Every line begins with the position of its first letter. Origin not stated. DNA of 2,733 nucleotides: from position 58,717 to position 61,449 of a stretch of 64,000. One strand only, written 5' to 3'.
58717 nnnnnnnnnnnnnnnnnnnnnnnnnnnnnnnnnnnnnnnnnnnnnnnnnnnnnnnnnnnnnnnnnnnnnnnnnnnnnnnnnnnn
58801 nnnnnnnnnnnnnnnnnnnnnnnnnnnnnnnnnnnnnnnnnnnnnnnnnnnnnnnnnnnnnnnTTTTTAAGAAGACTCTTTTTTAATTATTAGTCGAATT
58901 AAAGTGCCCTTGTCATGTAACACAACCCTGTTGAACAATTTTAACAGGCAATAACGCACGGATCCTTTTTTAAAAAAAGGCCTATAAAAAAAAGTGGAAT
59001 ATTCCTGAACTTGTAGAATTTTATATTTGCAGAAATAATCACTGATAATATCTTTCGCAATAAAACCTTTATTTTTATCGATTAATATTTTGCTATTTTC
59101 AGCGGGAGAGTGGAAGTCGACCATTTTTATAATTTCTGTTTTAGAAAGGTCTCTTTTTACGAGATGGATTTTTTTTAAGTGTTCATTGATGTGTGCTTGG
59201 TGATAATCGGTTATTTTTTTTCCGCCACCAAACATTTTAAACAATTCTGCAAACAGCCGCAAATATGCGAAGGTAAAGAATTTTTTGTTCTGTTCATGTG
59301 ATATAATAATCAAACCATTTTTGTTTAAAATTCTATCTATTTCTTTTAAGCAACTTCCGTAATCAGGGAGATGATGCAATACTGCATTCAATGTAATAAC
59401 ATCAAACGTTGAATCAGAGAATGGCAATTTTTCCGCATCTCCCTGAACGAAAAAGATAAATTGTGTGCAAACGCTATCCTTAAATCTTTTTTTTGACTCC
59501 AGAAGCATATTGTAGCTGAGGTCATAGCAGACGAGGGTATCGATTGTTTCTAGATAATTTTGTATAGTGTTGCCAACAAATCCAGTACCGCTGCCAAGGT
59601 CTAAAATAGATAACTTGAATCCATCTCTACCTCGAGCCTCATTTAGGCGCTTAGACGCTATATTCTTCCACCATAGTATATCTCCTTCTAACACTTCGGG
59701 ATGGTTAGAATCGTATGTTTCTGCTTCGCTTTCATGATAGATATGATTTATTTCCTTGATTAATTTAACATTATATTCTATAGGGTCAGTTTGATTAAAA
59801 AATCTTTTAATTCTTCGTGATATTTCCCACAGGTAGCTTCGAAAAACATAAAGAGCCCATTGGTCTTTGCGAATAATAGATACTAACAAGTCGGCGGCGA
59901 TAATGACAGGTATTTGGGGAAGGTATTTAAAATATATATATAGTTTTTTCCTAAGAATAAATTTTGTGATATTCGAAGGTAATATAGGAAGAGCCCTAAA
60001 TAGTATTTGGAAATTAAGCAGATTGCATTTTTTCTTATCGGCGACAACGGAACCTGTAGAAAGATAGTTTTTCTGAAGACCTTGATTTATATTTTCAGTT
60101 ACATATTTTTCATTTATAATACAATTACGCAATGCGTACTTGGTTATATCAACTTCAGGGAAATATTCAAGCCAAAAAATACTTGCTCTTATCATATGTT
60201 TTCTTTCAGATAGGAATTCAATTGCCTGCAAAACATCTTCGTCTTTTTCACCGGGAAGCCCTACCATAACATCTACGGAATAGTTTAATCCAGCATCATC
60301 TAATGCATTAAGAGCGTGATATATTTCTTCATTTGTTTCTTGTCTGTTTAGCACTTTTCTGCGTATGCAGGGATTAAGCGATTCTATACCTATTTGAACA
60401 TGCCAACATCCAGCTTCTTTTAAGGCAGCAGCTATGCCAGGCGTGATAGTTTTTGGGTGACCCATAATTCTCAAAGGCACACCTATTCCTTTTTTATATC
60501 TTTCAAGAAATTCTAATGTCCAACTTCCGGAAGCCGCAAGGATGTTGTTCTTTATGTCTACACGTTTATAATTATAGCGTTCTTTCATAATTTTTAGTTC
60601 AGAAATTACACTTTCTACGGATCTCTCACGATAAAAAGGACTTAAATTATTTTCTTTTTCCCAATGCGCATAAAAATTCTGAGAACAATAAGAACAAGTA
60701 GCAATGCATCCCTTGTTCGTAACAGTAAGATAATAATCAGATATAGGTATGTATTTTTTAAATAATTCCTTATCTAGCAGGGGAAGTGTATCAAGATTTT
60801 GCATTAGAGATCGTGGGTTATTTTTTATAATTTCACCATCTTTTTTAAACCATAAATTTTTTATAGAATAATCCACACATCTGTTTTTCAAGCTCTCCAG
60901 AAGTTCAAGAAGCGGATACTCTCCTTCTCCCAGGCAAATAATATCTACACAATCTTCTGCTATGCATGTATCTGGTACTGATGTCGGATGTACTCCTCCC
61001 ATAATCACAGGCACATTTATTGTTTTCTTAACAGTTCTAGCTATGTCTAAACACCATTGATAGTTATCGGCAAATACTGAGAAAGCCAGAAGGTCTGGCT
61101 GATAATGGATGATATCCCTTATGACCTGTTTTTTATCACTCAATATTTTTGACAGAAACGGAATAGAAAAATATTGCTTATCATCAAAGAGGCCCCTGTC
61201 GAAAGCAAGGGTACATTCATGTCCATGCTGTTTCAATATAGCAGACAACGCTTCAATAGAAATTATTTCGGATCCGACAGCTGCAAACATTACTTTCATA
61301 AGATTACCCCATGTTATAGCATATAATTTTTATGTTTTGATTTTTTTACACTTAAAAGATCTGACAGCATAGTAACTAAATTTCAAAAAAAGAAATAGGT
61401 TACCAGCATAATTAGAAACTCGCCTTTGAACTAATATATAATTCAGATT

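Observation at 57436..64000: Duplicated radical-SAM triads (B12-binding rSAM / SPASM rSAM / B12-binding rSAM) attached to a pseudaminic-acid glycan island: candidate undescribed radical glycan- or lipid-modification system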

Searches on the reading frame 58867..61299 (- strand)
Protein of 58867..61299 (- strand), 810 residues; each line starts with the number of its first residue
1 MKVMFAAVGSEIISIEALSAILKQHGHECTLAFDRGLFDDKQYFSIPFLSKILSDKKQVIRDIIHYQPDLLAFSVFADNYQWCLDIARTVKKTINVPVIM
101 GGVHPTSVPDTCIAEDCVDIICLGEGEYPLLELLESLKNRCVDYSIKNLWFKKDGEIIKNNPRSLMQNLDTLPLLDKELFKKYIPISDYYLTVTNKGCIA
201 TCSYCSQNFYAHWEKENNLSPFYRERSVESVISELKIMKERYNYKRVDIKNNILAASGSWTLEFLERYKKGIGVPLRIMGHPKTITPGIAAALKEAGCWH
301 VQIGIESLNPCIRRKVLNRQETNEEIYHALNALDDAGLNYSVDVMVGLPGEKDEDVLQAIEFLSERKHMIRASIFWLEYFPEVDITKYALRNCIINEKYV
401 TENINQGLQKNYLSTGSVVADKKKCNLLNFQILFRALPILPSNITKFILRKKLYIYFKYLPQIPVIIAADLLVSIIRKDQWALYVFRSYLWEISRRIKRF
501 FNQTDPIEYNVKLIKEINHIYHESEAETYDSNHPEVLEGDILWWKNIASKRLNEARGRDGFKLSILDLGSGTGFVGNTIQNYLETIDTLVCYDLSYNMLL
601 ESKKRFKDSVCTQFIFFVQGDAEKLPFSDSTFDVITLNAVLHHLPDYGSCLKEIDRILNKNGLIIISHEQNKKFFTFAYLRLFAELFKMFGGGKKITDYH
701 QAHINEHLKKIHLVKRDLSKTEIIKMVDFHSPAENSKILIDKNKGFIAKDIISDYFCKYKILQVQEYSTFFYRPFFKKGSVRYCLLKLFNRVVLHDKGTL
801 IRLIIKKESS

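Call 7: search_protein_families(library=pfam, proteins=[window:58867-61299:-], max_evalue=0.01)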
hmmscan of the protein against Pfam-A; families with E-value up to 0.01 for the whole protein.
window:58867-61299:- (810 aa): 10 families
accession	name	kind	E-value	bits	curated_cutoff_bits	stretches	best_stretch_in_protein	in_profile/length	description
PF08241.18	Methyltransf_11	-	1.4e-20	74.2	21.2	1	566-666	1-95/95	Methyltransferase domain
PF04055.27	Radical_SAM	-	7.7e-19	68.9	29.5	1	195-363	4-166/166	Radical SAM superfamily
PF01209.24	Ubie_methyltran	-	1.5e-18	67.5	20.1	1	525-690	16-177/233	ubiE/COQ5 methyltransferase family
PF13847.12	Methyltransf_31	-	2.2e-17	63.5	27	1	563-670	5-113/145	Methyltransferase domain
PF13649.12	Methyltransf_25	-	1.3e-16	61.5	27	1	565-662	1-97/97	Methyltransferase domain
PF08242.18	Methyltransf_12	-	2e-14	54.5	30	1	566-664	1-98/98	Methyltransferase domain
PF02310.24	B12-binding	-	3.1e-14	53.3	32.1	1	13-133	15-120/121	B12 binding domain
PF13489.12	Methyltransf_23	-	4.8e-10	39.8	27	1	551-668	12-118/164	Methyltransferase domain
PF05175.20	MTS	-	0.0003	20.9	23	1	562-662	32-134/170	Methyltransferase small domain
PF00891.24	Methyltransf_2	-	0.0012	18.7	22.3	1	564-666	65-164/210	O-methyltransferase domain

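Call 8: search_protein_families(library=ncbifam, proteins=[window:58867-61299:-], max_evalue=0.01)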
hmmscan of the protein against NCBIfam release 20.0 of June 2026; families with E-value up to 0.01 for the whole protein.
window:58867-61299:- (810 aa): 60 families (the best 25 are shown)
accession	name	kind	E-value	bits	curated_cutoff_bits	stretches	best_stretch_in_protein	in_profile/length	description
TIGR04013.1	B12_SAM_MJ_1487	hypoth_equivalog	1.9e-22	79.6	251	2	56-241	31-195/382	TIGR04013 family B12-binding domain/radical SAM domain-containing protein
NF050148.1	rSAM_ApyD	equivalog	7.5e-22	77.5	750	1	17-364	30-364/645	RiPP biosynthesis radical SAM protein ApyD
TIGR03471.1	HpnJ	equivalog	1.2e-21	77.1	577.6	1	69-414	70-412/472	hopanoid biosynthesis associated radical SAM protein HpnJ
TIGR04072.2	rSAM_ladder_B12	equivalog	9.8e-21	73.9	360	1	84-398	87-381/443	lipid biosynthesis B12-binding/radical SAM protein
TIGR03975.1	rSAM_ocin_1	subfamily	9e-20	70.7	281.85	1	57-369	118-433/606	RiPP maturation radical SAM C-methyltransferase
NF001244.0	PRK00216.1-5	equivalog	3e-19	69.3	216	1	516-675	9-163/236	bifunctional demethylmenaquinone methyltransferase/2-methoxy-6-polyprenyl-1,4-benzoquinol methylase UbiE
TIGR01934.1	MenG_MenH_UbiE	subfamily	1.7e-18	66.8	158.35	1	526-675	9-152/223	ubiquinone/menaquinone biosynthesis methyltransferase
TIGR02026.1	BchE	equivalog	4.3e-18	65.5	481.35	1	53-364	50-363/497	magnesium-protoporphyrin IX monomethyl ester anaerobic oxidative cyclase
TIGR04014.1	B12_SAM_MJ_0865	equivalog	1.1e-17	63.9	360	1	57-366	28-336/434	methyl-coenzyme M reductase glutamine C-methyltransferase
TIGR02072.1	BioC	equivalog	3.6e-16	59.7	184.95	1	562-669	35-135/244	malonyl-ACP O-methyltransferase BioC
NF001242.0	PRK00216.1-3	equivalog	3.8e-16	59.2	351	1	517-666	30-175/258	bifunctional demethylmenaquinone methyltransferase/2-methoxy-6-polyprenyl-1,4-benzoquinol methylase UbiE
NF038361.1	rSAM_Sden_1168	equivalog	2e-15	56.4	575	1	69-395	142-479/560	Sden_1168 family B12-binding radical SAM P-methyltransferase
NF033712.0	B12_rSAM_KedN5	subfamily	4.2e-15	55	700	1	59-205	53-211/624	KedN5 family methylcobalamin-dependent radical SAM C-methyltransferase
TIGR04479.1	bcpD_PhpK_rSAM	subfamily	4.6e-15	55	600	2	290-373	334-417/504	PhpK family radical SAM P-methyltransferase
NF052510.1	methyltran_MpqE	exception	2.5e-14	53.2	335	1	524-665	14-150/234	methyl-plastoquinone biosynthesis methyltransferase MpqE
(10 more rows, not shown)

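Call 13: find_homologous_proteins(query=window:58867-61299:-, max_evalue=1e-10)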
Query window:58867-61299:- (810 aa): 379 proteins with E <= 1e-10 among 8000 candidates; the best 120 are listed.
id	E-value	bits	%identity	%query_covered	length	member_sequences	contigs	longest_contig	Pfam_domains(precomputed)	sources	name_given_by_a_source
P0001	0.0e+0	1776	100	95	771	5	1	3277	PF13847.13,PF13489.13,PF13649.13,PF04055.28,PF01209.25,PF08241.19,PF08242.19,PF02310.25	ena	-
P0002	0.0e+0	1172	63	100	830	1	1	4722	PF13847.13,PF13489.13,PF13649.13,PF04055.28,PF01209.25,PF08241.19,PF08242.19,PF02310.25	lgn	-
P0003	0.0e+0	1102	59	100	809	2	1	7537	PF13847.13,PF13489.13,PF05175.21,PF13649.13,PF04055.28,PF01209.25,PF08241.19,PF08242.19,PF02310.25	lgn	-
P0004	1.3e-248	845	72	63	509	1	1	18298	PF04055.28,PF02310.25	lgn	-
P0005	3.9e-240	817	69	62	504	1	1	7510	PF04055.28,PF02310.25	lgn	-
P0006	1.1e-239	816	68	63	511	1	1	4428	PF04055.28,PF02310.25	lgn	-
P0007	1.1e-238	812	69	62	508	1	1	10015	PF04055.28,PF02310.25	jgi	jgi:radical SAM superfamily enzyme YgiQ (UPF0313 family)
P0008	2.3e-234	798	69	62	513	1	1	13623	PF04055.28,PF02310.25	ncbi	ncbi:MAG: radical SAM protein [bacterium]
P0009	3.6e-231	788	69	62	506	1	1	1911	PF04055.28,PF02310.25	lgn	-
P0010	8.3e-230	783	66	62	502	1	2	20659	PF04055.28,PF02310.25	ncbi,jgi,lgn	-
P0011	5.8e-228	777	66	62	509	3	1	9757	PF04055.28,PF02310.25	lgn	-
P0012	8.1e-228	777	67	62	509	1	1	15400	PF04055.28,PF02310.25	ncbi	-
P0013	4.3e-221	754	64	62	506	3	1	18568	PF04055.28,PF02310.25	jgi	-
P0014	1.2e-215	736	61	62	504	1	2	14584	PF04055.28,PF02310.25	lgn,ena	-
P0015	1.8e-213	729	61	62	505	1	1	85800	PF04055.28,PF02310.25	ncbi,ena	-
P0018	5.3e-202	691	59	61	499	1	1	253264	PF04055.28,PF02310.25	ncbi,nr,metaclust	ncbi:MAG: hypothetical protein A2166_02695 [Omnitrophica WOR_2 bacterium RBG_13_41_10]|nr:MAG: hypot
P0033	4.1e-177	609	53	62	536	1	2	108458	PF04055.28,PF02310.25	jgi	jgi:anaerobic magnesium-protoporphyrin IX monomethyl ester cyclase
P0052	1.5e-170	587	52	61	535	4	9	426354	PF04055.28,PF02310.25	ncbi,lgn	-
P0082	3.2e-155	536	47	67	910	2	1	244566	PF13186.12,PF04055.28,PF13353.12,PF02310.25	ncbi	-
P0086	1.1e-154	535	50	63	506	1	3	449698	PF04055.28,PF02310.25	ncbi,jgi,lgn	jgi:radical SAM superfamily enzyme YgiQ (UPF0313 family)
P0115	3.4e-147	510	46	62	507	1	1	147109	PF04055.28,PF02310.25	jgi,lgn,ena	-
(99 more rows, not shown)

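Call 14: find_encoding_contigs(protein=P0018, flank=10000, max_places=2)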
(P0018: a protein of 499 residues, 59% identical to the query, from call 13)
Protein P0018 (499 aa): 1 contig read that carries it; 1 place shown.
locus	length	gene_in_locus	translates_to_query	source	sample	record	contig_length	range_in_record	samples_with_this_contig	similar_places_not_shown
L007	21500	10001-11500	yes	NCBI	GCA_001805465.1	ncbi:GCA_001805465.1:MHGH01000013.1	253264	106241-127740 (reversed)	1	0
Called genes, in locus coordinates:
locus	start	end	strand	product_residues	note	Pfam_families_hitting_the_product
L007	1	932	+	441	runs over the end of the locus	PF01210:NAD_Gly3P_dh_N, PF02737:3HCDH_N (faint), PF03446:NAD_binding_2 (faint), PF03721:UDPG_MGDP_dh_N, PF00984:UDPG_MGDP_dh, PF03720:UDPG_MGDP_dh_C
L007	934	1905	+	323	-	PF01073:3Beta_HSD, PF01370:Epimerase, PF02719:Polysacc_synt_2 (faint), PF05368:NmrA (weak), PF16363:GDP_Man_Dehyd, PF07993:NAD_binding_4 (weak)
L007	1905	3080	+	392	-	PF00534:Glycos_transf_1, PF13692:Glyco_trans_1_4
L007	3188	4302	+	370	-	PF01075:Glyco_transf_9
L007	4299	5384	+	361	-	PF13353:Fer4_12 (weak), PF04055:Radical_SAM, PF13186:SPASM (weak)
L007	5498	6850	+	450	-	PF01663:Phosphodiest, PF01676:Metalloenzyme (weak), PF00884:Sulfatase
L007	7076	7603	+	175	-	PF08241:Methyltransf_11, PF13847:Methyltransf_31 (weak)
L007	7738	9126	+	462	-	PF02310:B12-binding, PF04055:Radical_SAM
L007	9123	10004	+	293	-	PF01209:Ubie_methyltran, PF13489:Methyltransf_23, PF00891:Methyltransf_2 (weak), PF01135:PCMT (faint), PF13649:Methyltransf_25, PF13847:Methyltransf_31, PF08241:Methyltransf_11, PF08242:Methyltransf_12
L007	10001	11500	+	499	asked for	PF02310:B12-binding, PF04055:Radical_SAM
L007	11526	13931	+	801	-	-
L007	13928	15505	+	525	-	PF02310:B12-binding, PF04055:Radical_SAM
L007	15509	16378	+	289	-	PF00535:Glycos_transf_2, PF10111:Glyco_tranf_2_2, PF13641:Glyco_tranf_2_3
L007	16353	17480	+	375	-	PF04055:Radical_SAM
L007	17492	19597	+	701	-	-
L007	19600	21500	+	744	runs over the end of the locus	-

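Call 15: find_encoding_contigs(protein=P0082, flank=10000, max_places=2)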
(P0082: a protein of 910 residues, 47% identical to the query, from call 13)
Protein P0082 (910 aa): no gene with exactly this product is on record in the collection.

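Call 16: find_encoding_contigs(protein=P0086, flank=10000, max_places=2)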
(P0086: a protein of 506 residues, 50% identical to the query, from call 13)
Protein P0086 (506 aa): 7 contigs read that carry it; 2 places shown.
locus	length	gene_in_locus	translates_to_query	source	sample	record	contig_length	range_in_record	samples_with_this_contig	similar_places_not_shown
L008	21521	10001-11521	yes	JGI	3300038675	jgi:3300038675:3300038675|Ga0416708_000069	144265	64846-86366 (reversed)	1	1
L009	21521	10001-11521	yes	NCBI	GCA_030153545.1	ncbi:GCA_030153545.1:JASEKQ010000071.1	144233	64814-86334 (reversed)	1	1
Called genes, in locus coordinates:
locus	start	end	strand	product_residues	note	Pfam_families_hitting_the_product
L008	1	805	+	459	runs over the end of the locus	-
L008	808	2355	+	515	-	-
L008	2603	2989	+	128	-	PF01527:HTH_Tnp_1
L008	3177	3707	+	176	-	PF00665:rve, PF13683:rve_3, PF13333:rve_2 (weak)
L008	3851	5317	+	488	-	-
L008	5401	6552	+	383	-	PF01075:Glyco_transf_9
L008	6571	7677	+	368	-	PF13353:Fer4_12, PF04055:Radical_SAM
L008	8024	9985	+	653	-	PF01663:Phosphodiest, PF01676:Metalloenzyme (weak), PF00884:Sulfatase, PF13489:Methyltransf_23, PF08241:Methyltransf_11, PF08242:Methyltransf_12, PF13649:Methyltransf_25, PF13847:Methyltransf_31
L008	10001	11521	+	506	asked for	PF02310:B12-binding, PF04055:Radical_SAM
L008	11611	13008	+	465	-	-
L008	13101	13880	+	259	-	PF03808:Glyco_tran_WecG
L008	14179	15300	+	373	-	PF13727:CoA_binding_3, PF02397:Bac_transf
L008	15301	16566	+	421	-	PF04932:Wzy_C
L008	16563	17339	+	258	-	PF00483:NTP_transferase, PF12804:NTP_transf_3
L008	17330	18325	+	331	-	PF01073:3Beta_HSD, PF01370:Epimerase, PF02719:Polysacc_synt_2, PF04321:RmlD_sub_bind, PF07993:NAD_binding_4, PF16363:GDP_Man_Dehyd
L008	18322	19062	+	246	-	PF23023:Anti-Pycsar_Apyc1 (faint), PF00753:Lactamase_B, PF12706:Lactamase_B_2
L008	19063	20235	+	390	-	PF00155:Aminotran_1_2, PF01041:DegT_DnrJ_EryC1 (weak)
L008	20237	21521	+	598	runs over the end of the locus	PF02776:TPP_enzyme_N, PF00205:TPP_enzyme_M, PF02775:TPP_enzyme_C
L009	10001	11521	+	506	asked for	PF02310:B12-binding, PF04055:Radical_SAM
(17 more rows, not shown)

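Call 19: search_protein_families(library=pfam, proteins=[L007:11526-13931:+, L008:11611-13008:+, L008:3851-5317:+, L007:17492-19597:+], max_evalue=0.01)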
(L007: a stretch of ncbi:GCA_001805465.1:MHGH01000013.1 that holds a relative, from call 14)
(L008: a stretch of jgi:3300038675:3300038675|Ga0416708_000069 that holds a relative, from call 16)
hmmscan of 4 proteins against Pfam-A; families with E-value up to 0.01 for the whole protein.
L007:11526-13931:+ (801 aa): 0 families

L008:11611-13008:+ (465 aa): 0 families

L008:3851-5317:+ (488 aa): 1 family
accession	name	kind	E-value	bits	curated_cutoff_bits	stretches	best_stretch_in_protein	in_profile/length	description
PF13231.12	PMT_2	-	0.0069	17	26.1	1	123-224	53-154/160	Dolichyl-phosphate-mannose-protein mannosyltransferase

L007:17492-19597:+ (701 aa): 0 families

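Call 37: find_encoding_contigs(protein=P0052, flank=10000, max_places=1)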
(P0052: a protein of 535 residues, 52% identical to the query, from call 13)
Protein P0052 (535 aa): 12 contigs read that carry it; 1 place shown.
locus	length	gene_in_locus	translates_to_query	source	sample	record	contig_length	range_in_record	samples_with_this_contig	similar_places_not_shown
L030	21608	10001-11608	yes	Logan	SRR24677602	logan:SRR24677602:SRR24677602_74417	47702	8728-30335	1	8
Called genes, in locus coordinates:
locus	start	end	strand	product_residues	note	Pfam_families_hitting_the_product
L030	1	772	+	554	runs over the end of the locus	-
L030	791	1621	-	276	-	PF13489:Methyltransf_23, PF07021:MetW, PF13847:Methyltransf_31, PF08241:Methyltransf_11, PF08242:Methyltransf_12, PF13649:Methyltransf_25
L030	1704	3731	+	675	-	-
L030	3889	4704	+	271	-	PF04116:FA_hydroxylase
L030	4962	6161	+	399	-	PF01075:Glyco_transf_9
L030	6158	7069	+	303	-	PF01073:3Beta_HSD, PF01370:Epimerase, PF02719:Polysacc_synt_2, PF04321:RmlD_sub_bind, PF05368:NmrA, PF13460:NAD_binding_10, PF16363:GDP_Man_Dehyd, PF07993:NAD_binding_4 (weak)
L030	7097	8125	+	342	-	PF01408:GFO_IDH_MocA, PF02629:CoA_binding (weak), PF02894:GFO_IDH_MocA_C, PF22725:GFO_IDH_MocA_C3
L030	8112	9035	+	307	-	-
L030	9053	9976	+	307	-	PF01209:Ubie_methyltran, PF03141:Methyltransf_29 (weak), PF01135:PCMT (faint), PF13489:Methyltransf_23, PF08241:Methyltransf_11, PF08242:Methyltransf_12, PF13649:Methyltransf_25, PF13847:Methyltransf_31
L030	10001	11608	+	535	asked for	PF02310:B12-binding, PF04055:Radical_SAM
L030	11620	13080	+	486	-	PF01663:Phosphodiest, PF00884:Sulfatase, PF01663:Phosphodiest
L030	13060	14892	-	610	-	PF04055:Radical_SAM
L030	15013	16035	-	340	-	PF13472:Lipase_GDSL_2 (faint)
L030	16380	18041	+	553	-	-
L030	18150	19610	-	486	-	PF04055:Radical_SAM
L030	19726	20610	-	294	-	-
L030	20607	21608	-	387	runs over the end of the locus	-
